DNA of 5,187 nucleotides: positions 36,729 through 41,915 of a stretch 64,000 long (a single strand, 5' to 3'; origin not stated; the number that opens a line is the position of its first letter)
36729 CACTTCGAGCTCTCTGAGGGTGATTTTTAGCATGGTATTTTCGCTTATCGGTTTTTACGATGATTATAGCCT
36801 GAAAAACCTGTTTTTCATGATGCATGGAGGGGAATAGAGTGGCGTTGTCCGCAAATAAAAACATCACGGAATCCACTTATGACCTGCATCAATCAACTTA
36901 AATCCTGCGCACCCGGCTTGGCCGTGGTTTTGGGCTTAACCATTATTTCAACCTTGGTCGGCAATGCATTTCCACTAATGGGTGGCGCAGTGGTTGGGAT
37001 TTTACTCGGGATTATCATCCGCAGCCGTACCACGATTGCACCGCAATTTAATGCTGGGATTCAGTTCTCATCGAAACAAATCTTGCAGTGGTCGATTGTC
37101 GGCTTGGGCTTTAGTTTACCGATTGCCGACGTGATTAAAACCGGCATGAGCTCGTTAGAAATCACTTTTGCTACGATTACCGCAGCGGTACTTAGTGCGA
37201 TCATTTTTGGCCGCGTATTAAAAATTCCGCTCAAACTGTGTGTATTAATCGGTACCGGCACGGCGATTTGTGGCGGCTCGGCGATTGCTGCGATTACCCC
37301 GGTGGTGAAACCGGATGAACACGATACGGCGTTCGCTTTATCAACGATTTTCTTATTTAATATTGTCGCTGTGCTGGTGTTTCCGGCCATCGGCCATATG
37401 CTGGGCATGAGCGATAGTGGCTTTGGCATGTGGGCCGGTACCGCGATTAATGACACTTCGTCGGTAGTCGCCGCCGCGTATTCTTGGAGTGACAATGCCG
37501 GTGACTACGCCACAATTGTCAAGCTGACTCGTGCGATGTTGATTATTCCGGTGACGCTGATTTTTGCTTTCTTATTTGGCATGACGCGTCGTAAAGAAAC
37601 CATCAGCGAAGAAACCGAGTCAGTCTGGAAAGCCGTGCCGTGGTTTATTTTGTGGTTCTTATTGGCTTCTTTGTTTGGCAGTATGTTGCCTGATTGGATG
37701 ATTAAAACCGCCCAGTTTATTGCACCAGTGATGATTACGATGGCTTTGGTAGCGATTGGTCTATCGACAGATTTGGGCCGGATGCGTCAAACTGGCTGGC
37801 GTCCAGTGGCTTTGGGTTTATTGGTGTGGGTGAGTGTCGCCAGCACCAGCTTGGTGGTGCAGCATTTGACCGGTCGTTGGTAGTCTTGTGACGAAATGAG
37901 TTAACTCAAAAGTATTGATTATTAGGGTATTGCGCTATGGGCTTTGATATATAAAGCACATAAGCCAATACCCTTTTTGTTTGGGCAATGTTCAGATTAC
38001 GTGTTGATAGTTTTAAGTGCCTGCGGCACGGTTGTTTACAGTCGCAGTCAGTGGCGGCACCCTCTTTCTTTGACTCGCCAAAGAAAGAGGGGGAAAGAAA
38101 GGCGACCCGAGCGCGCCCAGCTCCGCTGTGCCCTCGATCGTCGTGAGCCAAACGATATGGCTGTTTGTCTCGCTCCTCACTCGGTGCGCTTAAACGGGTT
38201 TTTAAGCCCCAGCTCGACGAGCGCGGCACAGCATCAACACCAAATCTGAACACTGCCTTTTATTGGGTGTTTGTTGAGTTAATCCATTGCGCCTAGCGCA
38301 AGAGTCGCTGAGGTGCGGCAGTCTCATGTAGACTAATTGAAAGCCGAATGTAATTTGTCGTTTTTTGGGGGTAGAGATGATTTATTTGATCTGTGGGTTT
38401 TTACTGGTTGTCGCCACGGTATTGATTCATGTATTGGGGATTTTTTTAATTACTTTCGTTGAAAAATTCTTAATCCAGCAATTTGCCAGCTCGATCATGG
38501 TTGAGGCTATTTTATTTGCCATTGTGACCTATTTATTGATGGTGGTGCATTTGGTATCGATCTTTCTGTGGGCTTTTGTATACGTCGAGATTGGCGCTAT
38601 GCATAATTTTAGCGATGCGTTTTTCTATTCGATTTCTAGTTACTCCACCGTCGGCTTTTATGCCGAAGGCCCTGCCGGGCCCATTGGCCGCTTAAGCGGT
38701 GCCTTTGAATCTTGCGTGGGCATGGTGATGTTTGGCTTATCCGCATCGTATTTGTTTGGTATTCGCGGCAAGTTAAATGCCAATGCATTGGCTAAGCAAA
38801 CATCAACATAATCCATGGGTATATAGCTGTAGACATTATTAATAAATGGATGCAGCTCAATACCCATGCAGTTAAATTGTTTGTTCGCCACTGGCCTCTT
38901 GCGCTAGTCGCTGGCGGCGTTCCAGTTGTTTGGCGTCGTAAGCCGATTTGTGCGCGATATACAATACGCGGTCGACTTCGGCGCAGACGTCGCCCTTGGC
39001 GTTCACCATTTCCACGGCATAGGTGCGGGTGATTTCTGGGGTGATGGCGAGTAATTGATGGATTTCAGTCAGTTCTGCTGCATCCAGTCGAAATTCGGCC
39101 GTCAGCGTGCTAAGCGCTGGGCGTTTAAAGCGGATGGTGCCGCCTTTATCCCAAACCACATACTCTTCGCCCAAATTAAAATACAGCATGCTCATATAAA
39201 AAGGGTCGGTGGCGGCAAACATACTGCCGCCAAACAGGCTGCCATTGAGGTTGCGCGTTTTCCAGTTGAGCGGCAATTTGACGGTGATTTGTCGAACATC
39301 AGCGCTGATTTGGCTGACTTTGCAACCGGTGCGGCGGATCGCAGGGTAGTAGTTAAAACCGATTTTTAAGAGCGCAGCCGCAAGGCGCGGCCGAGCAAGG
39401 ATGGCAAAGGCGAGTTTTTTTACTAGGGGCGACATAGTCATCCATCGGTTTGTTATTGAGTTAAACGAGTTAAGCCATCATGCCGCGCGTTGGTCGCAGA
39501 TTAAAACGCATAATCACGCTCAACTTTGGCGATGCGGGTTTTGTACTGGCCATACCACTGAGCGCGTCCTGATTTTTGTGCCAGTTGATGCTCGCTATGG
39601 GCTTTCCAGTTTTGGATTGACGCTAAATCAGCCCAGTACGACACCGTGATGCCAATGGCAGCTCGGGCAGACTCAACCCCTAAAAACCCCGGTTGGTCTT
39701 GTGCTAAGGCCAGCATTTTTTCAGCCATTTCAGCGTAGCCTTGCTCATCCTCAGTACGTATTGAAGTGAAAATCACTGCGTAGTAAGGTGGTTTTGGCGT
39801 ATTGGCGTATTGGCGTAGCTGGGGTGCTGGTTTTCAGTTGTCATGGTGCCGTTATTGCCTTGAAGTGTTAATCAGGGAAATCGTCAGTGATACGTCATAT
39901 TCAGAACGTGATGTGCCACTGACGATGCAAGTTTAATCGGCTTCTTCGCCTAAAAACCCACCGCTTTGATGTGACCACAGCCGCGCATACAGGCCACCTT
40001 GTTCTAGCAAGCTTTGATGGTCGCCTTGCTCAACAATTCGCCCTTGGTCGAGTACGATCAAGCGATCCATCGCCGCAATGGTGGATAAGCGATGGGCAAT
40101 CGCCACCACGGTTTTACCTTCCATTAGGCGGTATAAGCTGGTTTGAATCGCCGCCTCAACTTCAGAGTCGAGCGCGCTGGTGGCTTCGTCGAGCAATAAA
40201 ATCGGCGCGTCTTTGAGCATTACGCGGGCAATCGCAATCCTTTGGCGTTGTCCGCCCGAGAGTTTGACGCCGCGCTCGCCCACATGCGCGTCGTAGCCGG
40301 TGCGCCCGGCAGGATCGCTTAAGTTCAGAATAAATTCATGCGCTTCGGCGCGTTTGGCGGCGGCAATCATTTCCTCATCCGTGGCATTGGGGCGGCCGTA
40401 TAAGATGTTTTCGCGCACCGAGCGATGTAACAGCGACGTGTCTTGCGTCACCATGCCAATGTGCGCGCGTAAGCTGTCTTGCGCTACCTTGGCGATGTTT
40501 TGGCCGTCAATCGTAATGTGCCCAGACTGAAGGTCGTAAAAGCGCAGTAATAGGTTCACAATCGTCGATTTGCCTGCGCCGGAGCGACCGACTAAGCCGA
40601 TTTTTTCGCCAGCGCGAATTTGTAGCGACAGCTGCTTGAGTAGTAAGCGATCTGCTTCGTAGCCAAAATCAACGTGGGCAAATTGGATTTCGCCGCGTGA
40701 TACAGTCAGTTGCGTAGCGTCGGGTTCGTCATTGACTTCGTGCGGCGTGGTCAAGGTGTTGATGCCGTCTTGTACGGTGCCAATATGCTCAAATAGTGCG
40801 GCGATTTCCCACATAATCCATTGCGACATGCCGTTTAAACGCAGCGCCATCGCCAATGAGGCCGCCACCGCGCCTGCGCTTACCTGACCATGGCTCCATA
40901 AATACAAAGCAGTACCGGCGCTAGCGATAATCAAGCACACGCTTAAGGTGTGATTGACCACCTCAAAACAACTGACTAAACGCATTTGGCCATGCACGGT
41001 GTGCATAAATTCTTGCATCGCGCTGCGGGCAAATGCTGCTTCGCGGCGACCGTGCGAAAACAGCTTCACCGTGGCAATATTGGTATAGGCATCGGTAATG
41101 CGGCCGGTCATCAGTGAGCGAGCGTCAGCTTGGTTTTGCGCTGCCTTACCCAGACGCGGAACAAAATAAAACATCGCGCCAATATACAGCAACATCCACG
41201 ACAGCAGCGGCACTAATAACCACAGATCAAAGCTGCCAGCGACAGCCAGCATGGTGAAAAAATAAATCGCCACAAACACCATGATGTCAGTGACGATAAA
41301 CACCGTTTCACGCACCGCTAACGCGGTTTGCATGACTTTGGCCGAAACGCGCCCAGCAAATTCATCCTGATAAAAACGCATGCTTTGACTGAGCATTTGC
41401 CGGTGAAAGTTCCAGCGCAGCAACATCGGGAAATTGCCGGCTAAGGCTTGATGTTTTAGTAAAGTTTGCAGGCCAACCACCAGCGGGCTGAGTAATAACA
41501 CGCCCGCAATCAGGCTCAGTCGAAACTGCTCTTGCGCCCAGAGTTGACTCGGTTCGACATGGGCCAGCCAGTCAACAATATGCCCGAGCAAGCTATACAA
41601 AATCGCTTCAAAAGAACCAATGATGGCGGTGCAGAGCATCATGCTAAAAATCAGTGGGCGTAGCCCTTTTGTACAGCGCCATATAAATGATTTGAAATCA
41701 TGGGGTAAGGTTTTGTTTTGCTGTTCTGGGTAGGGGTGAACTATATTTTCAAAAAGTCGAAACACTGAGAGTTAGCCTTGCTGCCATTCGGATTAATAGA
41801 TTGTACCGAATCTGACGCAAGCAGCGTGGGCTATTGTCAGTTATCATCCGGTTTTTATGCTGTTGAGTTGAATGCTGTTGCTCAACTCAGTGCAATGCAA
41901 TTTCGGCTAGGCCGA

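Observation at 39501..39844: ABM monooxygenase gene switched off by a third copy of an 8-bp repeat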

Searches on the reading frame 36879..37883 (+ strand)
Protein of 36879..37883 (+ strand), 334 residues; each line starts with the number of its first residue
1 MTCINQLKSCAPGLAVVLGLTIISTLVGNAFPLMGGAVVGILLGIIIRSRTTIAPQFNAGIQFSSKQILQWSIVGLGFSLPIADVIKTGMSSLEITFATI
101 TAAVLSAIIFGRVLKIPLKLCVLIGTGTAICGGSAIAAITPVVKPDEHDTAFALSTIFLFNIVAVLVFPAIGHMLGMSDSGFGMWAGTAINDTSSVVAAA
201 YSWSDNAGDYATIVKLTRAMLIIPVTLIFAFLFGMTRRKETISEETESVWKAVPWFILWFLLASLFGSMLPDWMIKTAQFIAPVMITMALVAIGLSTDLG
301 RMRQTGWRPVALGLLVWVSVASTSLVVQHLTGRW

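Call 4: search_protein_families(library=pfam, proteins=[window:36879-37883:+], max_evalue=0.01)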
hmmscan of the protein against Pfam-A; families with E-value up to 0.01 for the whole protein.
window:36879-37883:+ (334 aa): 1 family
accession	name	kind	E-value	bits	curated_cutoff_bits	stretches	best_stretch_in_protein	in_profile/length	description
PF03601.19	Cons_hypoth698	-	1.2e-72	244.8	24.5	1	12-312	1-303/304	Conserved hypothetical protein 698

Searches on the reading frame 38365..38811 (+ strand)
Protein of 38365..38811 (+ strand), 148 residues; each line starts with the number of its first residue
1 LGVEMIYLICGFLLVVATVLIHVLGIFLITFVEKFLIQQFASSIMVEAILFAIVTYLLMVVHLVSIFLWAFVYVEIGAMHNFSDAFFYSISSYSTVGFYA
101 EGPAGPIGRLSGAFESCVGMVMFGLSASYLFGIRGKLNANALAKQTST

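Call 4: search_protein_families(library=pfam, proteins=[window:38365-38811:+], max_evalue=0.01)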
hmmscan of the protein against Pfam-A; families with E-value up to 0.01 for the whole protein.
window:38365-38811:+ (148 aa): 1 family
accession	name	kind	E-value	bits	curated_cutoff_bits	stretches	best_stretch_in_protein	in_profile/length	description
PF07885.22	Ion_trans_2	-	5.5e-07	29.8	22.5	1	62-130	2-73/79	Ion channel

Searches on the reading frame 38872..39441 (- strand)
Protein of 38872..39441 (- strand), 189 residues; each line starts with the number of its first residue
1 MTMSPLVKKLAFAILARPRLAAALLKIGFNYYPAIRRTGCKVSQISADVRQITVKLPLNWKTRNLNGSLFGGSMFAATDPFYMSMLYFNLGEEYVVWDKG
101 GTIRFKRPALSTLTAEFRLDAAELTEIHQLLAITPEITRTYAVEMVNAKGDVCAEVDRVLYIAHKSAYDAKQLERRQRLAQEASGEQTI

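Call 4: search_protein_families(library=pfam, proteins=[window:38872-39441:-], max_evalue=0.01)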
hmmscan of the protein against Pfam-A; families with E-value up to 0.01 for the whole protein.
window:38872-39441:- (189 aa): 1 family
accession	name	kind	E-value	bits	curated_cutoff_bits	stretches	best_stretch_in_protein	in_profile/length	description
PF14539.12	DUF4442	-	6.4e-15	56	25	1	31-148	12-126/132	Domain of unknown function (DUF4442)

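Call 12: find_encoding_contigs(protein=window:38875-39441:-, flank=3000, max_places=10)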
Protein window:38875-39441:- (189 aa): no gene with exactly this product is on record in the collection.

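Call 17: find_related_loci(query=window:38875-39441:-, collection=genome_contigs, flank=3000)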
Query window:38875-39441:- (189 aa) in genome_contigs; peptide patterns used: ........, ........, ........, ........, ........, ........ (x = any residue, [..] = any of these).
102 stretches matched a pattern; 22 encode a relative of the query (tblastn E <= 1e-3); 22 distinct loci.
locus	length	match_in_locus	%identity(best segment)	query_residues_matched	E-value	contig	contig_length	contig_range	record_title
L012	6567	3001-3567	97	1-189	1e-124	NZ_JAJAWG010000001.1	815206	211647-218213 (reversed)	Deefgea salmonis strain H3-26 Scaffolds_1_815206, whole genome shotgun sequence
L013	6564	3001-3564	97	1-188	1e-123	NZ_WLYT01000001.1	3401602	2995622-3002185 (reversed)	Deefgea sp. CFH1-16 1, whole genome shotgun sequence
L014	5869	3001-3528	81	3-178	8e-103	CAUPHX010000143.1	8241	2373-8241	MAG: uncultured Deefgea sp. isolate m08-metabat.12 genome assembly, contig: m08-c711, whole genome shotgun sequence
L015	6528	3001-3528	80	1-176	1e-101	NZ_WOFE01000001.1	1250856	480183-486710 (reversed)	Deefgea chitinilytica strain LMG 24817 1, whole genome shotgun sequence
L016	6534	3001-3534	80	2-179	5e-101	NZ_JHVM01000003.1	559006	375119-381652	Deefgea rivuli DSM 18356 Q320DRAFT_scaffold00002.2_C, whole genome shotgun sequence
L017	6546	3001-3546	75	3-184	6e-98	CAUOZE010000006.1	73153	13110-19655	MAG: uncultured Deefgea sp. isolate m03-metabat.2 genome assembly, contig: m03-c24, whole genome shotgun sequence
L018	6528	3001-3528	72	3-178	5e-90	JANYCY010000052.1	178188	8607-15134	MAG: Janthinobacterium sp. isolate 336R_metabinner_3 336R_k141_2309456, whole genome shotgun sequence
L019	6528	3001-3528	72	3-178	1e-89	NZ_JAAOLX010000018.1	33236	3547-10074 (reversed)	Iodobacter violaceini strain HSC-16F04 NODE_18_length_33236_cov_34.548552, whole genome shotgun sequence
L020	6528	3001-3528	72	3-178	1e-89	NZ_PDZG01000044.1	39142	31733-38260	Iodobacter sp. BJB302 NODE_44_length_39142_cov_25.988671, whole genome shotgun sequence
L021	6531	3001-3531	71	2-178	1e-88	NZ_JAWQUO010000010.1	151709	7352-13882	Iodobacter sp. CM08 contig10, whole genome shotgun sequence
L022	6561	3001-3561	68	3-186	4e-88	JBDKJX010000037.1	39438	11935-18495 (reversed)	MAG: Pseudomonadota bacterium isolate gunnisonriver_2019_sw_WHONDRS-S19S_0062_A_bin.16 scaffold_0000173, whole genome sh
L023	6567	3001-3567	66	3-188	9e-87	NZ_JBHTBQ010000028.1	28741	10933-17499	Iodobacter arcticus strain CCUG 62945 GCM70025286_48, whole genome shotgun sequence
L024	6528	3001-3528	69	3-178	7e-87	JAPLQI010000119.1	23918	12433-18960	MAG: Proteobacteria bacterium isolate LacPavin_0419_WC53_MAG_48_21 LacPavin_0419_WC53_scaffold_286445, whole genome shot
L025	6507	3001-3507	60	3-171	1e-71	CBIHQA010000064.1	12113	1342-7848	MAG TPA_asm: uncultured Neisseriales bacterium isolate SRR18156187_metabat2_20 genome assembly, contig: ERZ27336840.847,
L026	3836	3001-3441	50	20-166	2e-46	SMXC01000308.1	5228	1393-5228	MAG: Caldithrix sp. isolate N075bin58 k141_1592554, whole genome shotgun sequence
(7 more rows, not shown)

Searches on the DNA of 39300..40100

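Call 47: search_rna_families(source=window, start=39300, end=40100, threshold=evalue, max_evalue=1)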
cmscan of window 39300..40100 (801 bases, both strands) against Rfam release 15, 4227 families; matches with E-value up to 1: 0.
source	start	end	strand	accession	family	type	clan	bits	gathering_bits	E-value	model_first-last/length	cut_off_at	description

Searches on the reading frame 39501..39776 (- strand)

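Call 4: search_protein_families(library=pfam, proteins=[window:39501-39776:-], max_evalue=0.01)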
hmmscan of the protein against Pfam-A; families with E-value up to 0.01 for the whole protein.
window:39501-39776:- (91 aa): 3 families
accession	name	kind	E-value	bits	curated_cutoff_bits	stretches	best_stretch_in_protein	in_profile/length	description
PF03992.22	ABM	-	3.3e-06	27.6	23.1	1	3-68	7-77/78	Antibiotic biosynthesis monooxygenase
PF13826.12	Monooxy_af470-like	-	0.0021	18.8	25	1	17-68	26-80/118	Monooxygenase af470-like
PF11695.14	DUF3291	-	0.0064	16.6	23.5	0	7-79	14-97/139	Domain of unknown function (DUF3291)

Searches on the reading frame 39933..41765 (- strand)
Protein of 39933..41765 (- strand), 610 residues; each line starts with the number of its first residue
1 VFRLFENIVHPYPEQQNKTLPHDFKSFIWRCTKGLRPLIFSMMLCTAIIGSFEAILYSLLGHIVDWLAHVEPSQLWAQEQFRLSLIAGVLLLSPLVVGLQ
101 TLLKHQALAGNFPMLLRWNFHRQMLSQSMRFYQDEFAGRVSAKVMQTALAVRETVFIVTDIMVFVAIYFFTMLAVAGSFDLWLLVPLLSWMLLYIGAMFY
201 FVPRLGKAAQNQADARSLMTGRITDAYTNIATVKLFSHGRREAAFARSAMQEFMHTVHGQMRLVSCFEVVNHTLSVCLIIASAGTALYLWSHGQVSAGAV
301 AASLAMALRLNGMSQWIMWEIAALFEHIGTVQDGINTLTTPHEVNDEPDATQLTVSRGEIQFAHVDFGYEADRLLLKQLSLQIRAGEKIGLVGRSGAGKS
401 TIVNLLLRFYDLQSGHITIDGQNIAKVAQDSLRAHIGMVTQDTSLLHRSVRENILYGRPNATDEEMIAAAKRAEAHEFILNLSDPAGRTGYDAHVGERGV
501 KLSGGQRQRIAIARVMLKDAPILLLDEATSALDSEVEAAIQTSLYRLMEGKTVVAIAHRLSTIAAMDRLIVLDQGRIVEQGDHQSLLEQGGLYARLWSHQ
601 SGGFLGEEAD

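Call 4: search_protein_families(library=pfam, proteins=[window:39933-41765:-], max_evalue=0.01)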
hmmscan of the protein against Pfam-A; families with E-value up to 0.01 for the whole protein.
window:39933-41765:- (610 aa): 6 families
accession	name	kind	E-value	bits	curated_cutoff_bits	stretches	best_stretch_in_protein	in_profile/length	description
PF00005.33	ABC_tran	-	5.4e-35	121.4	25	1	376-530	1-137/137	ABC transporter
PF00664.28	ABC_membrane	-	1.2e-13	51.8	28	1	42-306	4-266/274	ABC transporter transmembrane region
PF02463.25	SMC_N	-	6.6e-07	29.4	40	1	407-572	101-211/220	RecF/RecN/SMC N terminal domain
PF03193.22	RsgA_GTPase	-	0.0021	18.4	30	1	381-418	102-138/174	RsgA GTPase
PF16882.10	DUF5079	-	0.0042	17.2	27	1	139-238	76-183/241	Domain of unknown function (DUF5079)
PF01926.29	MMR_HSR1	-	0.0059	17.1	21.9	0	388-408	1-21/113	50S ribosome-binding GTPase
